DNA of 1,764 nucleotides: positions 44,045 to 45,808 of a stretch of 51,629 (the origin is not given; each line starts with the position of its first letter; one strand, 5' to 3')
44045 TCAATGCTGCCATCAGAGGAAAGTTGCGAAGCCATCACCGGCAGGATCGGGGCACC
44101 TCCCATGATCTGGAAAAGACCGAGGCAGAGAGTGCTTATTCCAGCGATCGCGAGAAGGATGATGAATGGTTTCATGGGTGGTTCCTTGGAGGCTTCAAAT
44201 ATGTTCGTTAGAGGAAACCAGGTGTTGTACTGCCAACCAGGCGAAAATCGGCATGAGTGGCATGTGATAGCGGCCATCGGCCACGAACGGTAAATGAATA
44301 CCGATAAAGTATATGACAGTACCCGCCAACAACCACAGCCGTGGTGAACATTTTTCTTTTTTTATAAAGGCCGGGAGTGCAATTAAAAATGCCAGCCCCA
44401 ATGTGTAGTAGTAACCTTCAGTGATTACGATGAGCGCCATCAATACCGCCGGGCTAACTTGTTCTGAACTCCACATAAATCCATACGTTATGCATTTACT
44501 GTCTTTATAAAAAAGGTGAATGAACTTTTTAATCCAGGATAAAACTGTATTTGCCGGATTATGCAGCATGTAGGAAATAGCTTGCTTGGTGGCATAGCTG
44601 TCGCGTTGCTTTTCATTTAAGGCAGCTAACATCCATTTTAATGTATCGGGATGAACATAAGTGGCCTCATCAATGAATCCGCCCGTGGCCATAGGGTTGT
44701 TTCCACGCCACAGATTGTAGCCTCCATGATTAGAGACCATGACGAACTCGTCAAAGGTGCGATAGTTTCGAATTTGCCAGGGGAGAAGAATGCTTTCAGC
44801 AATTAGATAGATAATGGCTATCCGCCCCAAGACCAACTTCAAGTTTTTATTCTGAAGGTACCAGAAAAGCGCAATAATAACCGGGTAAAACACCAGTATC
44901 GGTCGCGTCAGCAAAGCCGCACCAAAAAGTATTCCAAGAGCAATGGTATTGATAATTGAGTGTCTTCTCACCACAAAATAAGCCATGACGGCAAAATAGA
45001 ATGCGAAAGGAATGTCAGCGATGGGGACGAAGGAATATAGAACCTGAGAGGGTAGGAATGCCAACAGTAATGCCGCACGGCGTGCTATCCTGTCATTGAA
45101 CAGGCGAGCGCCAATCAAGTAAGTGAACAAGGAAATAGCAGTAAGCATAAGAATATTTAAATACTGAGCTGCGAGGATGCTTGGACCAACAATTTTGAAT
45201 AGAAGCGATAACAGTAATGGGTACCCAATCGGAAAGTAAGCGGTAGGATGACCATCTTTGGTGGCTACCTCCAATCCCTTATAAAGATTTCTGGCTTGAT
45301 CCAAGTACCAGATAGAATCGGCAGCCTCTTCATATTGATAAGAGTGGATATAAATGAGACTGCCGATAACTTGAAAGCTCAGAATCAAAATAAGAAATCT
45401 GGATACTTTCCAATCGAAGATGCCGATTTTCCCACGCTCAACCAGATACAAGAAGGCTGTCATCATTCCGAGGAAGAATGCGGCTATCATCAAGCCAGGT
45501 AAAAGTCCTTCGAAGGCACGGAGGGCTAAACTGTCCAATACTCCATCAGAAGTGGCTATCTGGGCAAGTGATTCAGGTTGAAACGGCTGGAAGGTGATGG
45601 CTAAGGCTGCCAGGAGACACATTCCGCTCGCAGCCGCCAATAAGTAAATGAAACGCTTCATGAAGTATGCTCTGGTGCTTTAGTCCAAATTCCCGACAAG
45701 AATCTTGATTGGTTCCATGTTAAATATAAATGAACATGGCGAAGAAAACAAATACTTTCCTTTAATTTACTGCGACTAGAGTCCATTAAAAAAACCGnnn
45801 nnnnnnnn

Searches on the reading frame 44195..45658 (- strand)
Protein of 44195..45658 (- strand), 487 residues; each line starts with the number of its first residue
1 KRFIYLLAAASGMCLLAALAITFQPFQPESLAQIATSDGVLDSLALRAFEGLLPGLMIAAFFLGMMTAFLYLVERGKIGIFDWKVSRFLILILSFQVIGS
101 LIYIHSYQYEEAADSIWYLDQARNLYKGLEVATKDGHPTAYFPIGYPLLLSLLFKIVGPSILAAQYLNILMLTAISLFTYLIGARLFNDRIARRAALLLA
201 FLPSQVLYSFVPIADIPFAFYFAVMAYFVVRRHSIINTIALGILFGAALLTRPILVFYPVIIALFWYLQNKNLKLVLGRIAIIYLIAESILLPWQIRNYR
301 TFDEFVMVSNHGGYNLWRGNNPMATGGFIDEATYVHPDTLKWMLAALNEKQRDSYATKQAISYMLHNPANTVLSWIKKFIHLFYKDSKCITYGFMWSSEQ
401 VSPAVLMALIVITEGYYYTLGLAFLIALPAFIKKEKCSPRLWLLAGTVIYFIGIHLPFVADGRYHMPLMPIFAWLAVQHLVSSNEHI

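Call 28: search_protein_families(library=pfam, proteins=[window:44195-45658:-], max_evalue=0.001)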
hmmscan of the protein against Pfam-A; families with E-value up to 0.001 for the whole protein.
window:44195-45658:- (487 aa): 1 family
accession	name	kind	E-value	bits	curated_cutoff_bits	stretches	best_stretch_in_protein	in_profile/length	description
PF13231.12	PMT_2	-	8.3e-09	36.3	26.1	1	143-273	3-138/160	Dolichyl-phosphate-mannose-protein mannosyltransferase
